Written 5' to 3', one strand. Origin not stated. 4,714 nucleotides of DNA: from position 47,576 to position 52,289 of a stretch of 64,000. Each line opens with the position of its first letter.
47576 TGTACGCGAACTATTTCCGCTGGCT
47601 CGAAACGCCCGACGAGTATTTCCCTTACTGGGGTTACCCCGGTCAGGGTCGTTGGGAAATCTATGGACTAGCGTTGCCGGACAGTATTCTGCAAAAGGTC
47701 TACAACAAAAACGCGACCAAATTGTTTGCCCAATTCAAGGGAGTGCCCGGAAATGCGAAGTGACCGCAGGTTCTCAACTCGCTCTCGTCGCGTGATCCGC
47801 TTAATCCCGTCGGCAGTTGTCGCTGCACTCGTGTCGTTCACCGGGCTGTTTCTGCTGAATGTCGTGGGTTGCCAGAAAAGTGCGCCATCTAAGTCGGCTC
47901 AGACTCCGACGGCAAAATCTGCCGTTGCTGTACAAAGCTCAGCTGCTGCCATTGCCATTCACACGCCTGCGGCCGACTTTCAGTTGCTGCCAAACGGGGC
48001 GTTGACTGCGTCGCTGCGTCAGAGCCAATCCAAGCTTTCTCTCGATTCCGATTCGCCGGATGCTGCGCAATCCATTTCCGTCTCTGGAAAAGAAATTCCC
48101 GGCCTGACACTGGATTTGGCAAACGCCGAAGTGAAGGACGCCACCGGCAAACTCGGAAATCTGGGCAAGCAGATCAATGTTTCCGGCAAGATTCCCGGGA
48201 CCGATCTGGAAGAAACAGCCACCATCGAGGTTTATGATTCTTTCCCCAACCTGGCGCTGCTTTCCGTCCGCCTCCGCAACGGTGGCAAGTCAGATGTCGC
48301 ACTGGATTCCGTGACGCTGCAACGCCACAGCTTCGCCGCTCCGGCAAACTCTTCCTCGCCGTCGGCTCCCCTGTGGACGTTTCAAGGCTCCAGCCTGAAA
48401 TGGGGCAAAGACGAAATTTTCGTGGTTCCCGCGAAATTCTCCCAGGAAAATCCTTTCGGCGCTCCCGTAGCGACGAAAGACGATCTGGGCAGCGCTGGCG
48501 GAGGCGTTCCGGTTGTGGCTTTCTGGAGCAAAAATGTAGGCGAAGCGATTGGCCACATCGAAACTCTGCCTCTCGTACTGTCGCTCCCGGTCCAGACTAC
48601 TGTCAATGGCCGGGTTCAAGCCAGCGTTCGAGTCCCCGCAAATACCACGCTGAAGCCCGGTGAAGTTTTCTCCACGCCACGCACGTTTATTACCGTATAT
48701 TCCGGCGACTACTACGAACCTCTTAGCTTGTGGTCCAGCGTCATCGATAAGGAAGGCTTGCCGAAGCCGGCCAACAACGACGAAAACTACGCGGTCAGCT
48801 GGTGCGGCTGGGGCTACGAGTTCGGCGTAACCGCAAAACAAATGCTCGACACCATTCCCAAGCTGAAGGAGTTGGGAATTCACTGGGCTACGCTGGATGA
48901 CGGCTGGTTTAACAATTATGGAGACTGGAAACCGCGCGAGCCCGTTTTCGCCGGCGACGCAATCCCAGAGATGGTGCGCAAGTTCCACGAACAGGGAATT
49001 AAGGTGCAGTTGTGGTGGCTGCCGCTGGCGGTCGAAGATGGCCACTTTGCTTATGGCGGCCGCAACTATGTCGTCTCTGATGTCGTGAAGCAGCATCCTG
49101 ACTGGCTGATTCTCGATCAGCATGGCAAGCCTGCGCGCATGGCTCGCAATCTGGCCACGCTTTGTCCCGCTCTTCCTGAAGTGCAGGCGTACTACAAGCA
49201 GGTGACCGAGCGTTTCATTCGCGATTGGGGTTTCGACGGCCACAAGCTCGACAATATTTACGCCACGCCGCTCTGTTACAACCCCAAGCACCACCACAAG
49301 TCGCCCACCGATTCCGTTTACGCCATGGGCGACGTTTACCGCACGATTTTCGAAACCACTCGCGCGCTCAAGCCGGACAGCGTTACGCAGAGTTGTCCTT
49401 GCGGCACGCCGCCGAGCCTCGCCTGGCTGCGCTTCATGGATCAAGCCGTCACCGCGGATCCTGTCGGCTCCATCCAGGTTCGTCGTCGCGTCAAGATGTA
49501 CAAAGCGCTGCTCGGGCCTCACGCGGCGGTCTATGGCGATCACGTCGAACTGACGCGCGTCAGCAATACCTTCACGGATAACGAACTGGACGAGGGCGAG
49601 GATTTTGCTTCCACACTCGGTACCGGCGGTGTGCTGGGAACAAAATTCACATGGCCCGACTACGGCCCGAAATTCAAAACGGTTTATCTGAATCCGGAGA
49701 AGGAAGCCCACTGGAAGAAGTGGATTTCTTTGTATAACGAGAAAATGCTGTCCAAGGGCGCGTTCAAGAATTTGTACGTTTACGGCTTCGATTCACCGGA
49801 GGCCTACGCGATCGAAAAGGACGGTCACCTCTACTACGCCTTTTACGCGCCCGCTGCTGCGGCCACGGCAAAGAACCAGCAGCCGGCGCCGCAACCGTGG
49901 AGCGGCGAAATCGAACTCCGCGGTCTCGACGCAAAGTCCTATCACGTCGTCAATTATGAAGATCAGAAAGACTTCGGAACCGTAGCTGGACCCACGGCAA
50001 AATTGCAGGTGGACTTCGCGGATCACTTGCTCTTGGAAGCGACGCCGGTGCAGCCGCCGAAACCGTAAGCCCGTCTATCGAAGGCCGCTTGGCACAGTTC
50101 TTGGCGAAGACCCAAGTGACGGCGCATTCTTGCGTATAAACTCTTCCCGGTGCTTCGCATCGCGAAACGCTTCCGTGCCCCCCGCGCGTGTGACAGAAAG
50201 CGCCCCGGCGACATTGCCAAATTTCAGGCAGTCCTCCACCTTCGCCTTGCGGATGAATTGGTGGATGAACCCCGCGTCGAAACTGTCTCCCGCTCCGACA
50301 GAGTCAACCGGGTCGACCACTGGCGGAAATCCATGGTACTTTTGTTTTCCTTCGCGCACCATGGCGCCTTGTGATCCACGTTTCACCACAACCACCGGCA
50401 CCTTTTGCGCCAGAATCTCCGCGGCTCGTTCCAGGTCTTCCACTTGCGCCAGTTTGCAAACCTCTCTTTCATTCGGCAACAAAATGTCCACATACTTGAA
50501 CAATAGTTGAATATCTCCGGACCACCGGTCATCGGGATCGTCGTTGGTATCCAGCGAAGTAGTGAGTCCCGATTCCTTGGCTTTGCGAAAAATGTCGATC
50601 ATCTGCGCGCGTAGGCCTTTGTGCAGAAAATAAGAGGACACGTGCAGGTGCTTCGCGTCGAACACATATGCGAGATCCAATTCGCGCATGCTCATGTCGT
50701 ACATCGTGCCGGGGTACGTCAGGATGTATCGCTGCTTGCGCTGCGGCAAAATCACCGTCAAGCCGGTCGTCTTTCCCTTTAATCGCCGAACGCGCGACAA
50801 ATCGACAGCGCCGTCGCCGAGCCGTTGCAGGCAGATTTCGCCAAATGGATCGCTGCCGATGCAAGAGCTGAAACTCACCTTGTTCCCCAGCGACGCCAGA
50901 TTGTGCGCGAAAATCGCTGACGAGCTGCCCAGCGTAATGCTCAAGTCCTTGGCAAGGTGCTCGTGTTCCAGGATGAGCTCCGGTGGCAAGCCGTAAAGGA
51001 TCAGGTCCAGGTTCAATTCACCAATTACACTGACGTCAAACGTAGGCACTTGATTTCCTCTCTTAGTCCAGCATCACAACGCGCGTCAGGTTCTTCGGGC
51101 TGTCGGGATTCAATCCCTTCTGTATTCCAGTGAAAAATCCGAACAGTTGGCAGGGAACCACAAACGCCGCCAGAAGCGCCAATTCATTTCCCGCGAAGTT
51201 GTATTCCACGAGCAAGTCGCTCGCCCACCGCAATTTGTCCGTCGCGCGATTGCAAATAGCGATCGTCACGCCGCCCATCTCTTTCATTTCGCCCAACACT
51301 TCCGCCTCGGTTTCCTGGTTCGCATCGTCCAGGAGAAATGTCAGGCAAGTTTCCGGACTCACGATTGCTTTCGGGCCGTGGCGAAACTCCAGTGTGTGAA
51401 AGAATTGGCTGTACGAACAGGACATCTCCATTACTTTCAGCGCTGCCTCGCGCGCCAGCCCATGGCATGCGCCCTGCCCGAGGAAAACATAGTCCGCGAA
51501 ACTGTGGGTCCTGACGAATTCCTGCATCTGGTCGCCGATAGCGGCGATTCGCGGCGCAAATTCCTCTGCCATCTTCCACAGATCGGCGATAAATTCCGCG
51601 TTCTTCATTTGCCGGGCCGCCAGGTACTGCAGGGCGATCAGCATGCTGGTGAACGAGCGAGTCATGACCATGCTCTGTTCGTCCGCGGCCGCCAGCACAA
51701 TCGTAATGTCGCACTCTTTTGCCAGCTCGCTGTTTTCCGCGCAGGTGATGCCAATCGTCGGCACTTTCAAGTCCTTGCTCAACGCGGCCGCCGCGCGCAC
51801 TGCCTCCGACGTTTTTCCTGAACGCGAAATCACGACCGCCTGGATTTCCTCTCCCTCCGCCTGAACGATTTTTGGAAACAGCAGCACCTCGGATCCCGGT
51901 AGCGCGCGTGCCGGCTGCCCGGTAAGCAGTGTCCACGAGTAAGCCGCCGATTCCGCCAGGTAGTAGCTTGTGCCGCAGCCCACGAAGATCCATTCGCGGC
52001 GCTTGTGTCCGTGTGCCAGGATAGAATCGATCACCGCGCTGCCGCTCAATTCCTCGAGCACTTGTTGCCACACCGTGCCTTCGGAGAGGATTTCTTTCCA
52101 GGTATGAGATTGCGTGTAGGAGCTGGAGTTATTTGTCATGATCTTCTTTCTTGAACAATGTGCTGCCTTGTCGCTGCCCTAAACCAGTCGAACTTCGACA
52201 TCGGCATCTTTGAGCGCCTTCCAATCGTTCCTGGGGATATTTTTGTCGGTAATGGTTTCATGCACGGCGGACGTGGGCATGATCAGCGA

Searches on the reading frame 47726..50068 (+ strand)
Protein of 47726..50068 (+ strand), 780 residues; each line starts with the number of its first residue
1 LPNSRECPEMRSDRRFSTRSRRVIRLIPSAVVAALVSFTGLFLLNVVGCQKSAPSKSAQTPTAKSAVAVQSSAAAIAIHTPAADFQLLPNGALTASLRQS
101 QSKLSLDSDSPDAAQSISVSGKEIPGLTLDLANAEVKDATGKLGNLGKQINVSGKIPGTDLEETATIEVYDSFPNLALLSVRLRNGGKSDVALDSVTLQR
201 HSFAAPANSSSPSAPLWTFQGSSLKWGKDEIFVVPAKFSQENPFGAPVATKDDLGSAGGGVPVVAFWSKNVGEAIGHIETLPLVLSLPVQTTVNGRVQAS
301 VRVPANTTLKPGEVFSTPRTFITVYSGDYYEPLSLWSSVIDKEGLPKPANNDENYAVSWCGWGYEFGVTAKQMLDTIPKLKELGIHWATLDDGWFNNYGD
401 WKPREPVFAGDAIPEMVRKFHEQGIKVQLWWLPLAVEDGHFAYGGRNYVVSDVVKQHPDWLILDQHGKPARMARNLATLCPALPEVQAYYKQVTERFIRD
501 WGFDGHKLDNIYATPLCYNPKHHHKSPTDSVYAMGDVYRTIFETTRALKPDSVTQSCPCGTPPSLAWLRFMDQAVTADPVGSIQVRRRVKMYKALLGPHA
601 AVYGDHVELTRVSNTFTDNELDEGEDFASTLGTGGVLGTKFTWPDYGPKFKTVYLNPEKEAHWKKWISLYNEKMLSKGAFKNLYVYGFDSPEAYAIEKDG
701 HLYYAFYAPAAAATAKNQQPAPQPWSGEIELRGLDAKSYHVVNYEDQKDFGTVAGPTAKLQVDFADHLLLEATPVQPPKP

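Call 40: search_protein_families(library=pfam, proteins=[window:47726-50068:+], max_evalue=0.00001)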
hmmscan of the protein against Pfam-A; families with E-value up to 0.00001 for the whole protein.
window:47726-50068:+ (780 aa): 3 families
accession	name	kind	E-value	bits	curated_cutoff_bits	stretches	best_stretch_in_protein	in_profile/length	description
PF02065.24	Melibiase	-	3.8e-17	62.8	27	1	344-608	30-288/347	Melibiase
PF01055.32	Glyco_hydro_31_2nd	-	1.6e-06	28.1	23.5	1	359-540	13-192/328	Glycosyl hydrolases family 31 TIM-barrel domain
PF19773.5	DUF6259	-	3.6e-06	26.8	28.7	1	384-551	75-243/300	Domain of unknown function (DUF6259)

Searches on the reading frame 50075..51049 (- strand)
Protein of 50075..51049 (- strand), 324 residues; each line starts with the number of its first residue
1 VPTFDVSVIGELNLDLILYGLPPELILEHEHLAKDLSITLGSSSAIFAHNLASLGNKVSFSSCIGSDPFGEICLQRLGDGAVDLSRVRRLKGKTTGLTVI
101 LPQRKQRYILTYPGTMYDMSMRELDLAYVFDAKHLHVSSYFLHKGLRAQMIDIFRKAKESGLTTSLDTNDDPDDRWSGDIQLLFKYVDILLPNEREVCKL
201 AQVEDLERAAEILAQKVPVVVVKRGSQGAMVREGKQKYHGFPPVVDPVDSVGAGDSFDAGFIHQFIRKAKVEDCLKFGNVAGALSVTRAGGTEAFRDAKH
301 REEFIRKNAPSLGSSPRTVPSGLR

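Call 40: search_protein_families(library=pfam, proteins=[window:50075-51049:-], max_evalue=0.00001)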
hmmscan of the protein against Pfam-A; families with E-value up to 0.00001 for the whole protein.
window:50075-51049:- (324 aa): 1 family
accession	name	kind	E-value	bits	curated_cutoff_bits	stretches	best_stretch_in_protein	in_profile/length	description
PF00294.29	PfkB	-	9.8e-52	176.6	25.8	1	5-293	3-297/302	pfkB family carbohydrate kinase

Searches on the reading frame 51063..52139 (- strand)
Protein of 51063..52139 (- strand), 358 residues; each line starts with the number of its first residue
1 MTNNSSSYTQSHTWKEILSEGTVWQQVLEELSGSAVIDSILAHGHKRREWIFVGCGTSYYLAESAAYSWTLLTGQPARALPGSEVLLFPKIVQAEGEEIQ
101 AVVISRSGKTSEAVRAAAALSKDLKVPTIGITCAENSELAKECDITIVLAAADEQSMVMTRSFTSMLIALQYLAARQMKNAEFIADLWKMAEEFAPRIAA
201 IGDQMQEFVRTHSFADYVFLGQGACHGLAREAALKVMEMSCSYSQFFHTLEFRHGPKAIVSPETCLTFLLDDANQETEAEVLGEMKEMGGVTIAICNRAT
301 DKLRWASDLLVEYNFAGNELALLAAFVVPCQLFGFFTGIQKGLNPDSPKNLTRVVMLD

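Call 40: search_protein_families(library=pfam, proteins=[window:51063-52139:-], max_evalue=0.00001)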
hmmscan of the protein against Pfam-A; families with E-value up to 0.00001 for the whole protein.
window:51063-52139:- (358 aa): 1 family
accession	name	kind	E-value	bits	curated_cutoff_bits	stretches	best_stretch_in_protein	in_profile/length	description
PF01380.27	SIS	-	3.9e-26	91.8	25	2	47-175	5-130/131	SIS domain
